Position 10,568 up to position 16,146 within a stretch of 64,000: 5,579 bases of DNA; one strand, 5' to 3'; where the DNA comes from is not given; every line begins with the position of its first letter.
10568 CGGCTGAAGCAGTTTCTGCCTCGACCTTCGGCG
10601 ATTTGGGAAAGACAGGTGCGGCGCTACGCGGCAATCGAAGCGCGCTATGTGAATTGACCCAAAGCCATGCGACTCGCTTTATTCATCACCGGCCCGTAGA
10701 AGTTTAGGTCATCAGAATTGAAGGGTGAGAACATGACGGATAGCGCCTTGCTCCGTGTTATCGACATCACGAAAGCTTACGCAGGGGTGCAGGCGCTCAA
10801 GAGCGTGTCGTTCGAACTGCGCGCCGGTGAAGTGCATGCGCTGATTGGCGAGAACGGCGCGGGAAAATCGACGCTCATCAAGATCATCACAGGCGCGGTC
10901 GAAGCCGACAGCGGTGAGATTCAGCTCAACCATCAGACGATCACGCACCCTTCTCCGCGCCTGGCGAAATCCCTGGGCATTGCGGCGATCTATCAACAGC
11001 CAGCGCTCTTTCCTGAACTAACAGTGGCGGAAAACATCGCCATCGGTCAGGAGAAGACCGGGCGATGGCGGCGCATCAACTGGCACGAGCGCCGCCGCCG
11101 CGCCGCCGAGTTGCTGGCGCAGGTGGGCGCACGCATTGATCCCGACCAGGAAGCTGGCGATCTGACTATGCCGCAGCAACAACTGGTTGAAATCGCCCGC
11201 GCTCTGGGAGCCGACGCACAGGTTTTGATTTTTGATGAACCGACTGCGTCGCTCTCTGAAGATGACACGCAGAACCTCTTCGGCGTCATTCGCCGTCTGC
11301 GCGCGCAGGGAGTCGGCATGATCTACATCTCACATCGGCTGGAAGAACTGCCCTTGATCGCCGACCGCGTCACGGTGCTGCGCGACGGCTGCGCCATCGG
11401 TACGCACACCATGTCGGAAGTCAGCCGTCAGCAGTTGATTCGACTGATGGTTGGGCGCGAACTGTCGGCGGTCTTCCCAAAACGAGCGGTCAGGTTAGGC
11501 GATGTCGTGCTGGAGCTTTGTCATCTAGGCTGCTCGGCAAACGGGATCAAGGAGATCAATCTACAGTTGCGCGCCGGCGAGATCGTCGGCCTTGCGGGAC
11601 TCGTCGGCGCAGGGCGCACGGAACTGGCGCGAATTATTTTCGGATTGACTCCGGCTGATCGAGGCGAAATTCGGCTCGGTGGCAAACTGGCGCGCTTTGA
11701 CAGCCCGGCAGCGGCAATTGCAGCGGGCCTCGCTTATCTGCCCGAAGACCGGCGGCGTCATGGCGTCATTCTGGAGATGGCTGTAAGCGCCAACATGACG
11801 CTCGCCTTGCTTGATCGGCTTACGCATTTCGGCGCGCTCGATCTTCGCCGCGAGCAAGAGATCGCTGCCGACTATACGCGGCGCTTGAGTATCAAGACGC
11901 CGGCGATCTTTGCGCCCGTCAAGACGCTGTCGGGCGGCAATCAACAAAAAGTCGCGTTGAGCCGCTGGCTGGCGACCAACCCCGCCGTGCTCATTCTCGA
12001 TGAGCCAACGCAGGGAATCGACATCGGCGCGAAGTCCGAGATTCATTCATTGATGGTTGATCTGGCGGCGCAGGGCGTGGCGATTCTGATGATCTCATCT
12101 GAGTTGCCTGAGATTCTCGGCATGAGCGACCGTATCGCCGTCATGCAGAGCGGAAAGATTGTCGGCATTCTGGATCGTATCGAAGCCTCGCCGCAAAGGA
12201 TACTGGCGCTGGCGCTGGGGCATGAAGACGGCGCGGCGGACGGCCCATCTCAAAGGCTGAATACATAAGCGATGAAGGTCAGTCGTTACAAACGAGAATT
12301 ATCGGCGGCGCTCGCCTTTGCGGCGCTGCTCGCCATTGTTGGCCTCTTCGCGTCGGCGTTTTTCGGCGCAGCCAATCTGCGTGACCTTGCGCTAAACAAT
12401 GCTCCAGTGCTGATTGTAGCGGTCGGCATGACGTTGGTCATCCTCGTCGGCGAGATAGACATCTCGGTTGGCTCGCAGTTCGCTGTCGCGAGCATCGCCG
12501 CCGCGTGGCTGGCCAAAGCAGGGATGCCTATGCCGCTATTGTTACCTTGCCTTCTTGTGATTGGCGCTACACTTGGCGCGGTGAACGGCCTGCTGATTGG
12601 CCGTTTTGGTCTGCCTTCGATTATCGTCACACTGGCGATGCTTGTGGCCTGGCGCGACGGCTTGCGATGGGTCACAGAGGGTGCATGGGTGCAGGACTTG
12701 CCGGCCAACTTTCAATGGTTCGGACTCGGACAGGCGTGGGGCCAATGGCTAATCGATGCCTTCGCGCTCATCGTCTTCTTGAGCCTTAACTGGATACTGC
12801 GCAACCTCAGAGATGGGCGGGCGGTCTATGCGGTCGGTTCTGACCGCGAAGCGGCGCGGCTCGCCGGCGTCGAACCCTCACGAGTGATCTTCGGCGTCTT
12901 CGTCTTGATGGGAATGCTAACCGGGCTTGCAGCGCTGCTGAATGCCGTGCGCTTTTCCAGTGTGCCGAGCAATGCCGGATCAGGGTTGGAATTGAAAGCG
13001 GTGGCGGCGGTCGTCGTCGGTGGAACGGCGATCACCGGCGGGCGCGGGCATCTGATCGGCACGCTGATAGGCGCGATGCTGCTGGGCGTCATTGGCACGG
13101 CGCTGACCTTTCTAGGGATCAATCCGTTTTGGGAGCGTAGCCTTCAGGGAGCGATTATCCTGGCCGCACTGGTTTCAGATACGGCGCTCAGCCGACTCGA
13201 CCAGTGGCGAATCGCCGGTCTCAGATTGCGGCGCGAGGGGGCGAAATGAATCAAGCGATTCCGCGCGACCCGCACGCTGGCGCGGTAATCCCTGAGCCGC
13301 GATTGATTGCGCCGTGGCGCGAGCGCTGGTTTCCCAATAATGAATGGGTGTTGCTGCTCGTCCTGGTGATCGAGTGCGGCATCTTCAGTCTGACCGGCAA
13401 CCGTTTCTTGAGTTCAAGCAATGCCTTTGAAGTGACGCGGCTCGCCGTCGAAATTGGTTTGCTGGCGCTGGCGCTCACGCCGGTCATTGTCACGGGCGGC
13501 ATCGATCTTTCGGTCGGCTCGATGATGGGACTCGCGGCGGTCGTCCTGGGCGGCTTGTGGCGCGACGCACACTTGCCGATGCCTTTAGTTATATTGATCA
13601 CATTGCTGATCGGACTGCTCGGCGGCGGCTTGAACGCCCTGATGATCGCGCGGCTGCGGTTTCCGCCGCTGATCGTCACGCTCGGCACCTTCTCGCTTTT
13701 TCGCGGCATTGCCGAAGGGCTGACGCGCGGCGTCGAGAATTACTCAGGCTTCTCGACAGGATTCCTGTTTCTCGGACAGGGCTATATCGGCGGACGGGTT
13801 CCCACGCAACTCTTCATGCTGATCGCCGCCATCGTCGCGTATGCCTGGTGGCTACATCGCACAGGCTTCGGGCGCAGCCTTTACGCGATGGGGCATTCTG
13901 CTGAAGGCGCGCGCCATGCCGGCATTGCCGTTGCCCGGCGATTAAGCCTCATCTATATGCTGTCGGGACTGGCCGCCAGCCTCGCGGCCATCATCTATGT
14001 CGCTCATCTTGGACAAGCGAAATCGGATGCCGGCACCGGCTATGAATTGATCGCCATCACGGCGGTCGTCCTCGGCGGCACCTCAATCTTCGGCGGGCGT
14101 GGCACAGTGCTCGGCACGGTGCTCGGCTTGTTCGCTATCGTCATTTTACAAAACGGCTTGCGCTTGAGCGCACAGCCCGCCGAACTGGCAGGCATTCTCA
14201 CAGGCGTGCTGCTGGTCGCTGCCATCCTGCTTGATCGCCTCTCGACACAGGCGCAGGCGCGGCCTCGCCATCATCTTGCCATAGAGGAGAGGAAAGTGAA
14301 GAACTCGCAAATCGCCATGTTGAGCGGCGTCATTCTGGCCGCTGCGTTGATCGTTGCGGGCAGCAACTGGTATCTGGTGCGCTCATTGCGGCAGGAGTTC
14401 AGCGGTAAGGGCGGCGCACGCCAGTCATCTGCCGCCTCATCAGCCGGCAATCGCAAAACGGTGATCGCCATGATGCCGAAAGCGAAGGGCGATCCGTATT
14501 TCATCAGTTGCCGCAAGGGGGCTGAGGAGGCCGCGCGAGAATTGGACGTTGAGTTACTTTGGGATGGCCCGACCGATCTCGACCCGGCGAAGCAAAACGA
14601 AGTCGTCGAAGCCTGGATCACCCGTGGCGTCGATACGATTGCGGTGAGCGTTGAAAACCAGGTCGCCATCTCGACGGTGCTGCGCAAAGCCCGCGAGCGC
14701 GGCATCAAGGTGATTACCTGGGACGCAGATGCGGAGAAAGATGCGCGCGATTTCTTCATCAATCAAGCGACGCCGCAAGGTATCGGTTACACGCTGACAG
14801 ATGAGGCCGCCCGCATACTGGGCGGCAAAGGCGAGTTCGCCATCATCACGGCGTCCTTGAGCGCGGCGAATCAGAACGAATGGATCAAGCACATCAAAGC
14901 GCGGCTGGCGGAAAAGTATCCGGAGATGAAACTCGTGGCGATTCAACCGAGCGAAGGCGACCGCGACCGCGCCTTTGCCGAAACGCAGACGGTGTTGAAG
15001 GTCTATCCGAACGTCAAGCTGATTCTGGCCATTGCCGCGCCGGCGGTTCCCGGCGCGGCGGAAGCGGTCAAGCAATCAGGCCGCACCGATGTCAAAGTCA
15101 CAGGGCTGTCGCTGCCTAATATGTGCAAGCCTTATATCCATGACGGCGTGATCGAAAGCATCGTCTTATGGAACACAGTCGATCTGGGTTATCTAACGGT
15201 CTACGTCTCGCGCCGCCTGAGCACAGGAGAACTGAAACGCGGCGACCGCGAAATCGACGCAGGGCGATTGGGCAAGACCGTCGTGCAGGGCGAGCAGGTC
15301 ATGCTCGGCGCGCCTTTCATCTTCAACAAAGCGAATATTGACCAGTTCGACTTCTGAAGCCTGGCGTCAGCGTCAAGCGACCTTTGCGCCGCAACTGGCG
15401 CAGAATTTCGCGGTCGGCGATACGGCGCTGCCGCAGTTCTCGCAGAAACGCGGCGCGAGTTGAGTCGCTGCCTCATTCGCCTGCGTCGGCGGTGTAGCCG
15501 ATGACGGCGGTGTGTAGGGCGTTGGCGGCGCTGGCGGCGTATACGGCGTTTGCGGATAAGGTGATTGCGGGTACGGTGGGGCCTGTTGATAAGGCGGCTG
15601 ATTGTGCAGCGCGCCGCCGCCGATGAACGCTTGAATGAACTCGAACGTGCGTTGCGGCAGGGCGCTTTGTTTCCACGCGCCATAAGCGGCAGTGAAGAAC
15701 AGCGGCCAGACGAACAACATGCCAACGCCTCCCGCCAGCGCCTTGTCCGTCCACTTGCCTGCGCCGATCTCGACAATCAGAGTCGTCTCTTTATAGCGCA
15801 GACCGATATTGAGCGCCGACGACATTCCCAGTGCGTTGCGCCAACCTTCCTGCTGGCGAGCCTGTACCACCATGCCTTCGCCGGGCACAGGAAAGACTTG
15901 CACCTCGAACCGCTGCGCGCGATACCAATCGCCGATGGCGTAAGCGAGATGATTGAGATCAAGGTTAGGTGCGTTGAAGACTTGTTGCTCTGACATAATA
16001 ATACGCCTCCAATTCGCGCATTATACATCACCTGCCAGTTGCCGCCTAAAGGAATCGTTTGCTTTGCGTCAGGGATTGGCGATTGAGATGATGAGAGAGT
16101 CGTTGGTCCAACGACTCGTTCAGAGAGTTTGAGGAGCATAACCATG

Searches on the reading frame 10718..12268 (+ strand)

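Call 60: search_protein_families(library=pfam, proteins=[window:10718-12268:+], max_evalue=0.0001)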
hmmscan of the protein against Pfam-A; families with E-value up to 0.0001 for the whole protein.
window:10718-12268:+ (516 aa): 4 families
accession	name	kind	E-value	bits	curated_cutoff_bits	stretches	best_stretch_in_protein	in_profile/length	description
PF00005.33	ABC_tran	-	9.3e-56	188.7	25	2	27-177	1-137/137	ABC transporter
PF13304.12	AAA_21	-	5.4e-08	33.7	27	0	39-59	1-21/304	AAA domain, putative AbiEii toxin, Type IV TA system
PF03193.22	RsgA_GTPase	-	2.8e-05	24.4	30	0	26-73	96-142/174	RsgA GTPase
PF02367.23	TsaE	-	8.2e-05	23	26.6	0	30-63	14-47/128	Threonylcarbamoyl adenosine biosynthesis protein TsaE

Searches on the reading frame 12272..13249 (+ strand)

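Call 60: search_protein_families(library=pfam, proteins=[window:12272-13249:+], max_evalue=0.0001)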
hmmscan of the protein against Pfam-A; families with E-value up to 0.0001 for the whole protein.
window:12272-13249:+ (325 aa): 1 family
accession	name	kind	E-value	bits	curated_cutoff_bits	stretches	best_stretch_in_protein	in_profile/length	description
PF02653.21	BPD_transp_2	-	5.6e-40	137.6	26.8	1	40-300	6-269/269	Branched-chain amino acid transport system / permease component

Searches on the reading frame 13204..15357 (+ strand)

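Call 63: search_protein_families(library=pfam, proteins=[window:13204-15357:+], max_evalue=0.0001)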
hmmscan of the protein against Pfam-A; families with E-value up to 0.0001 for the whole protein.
window:13204-15357:+ (717 aa): 3 families
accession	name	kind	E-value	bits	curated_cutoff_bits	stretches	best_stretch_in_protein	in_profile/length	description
PF13407.12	Peripla_BP_4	-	3.7e-60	204.1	35.1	1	421-676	1-257/258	Periplasmic binding protein domain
PF02653.21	BPD_transp_2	-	1.4e-37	129.7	26.8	1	74-340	2-268/269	Branched-chain amino acid transport system / permease component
PF00532.27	Peripla_BP_1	-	6.9e-07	29.4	22.2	1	421-631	5-210/281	Periplasmic binding proteins and sugar binding domain of LacI family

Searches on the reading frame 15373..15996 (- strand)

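Call 63: search_protein_families(library=pfam, proteins=[window:15373-15996:-], max_evalue=0.0001)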
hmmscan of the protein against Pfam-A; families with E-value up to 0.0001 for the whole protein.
window:15373-15996:- (207 aa): 2 families
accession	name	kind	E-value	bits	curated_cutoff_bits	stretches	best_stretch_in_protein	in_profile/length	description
PF13240.11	Zn_Ribbon_1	-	5.5e-07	29.6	25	1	184-206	1-23/23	zinc-ribbon domain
PF12773.13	DZR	-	1.8e-05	25.2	27.3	1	178-203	20-45/45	Double zinc ribbon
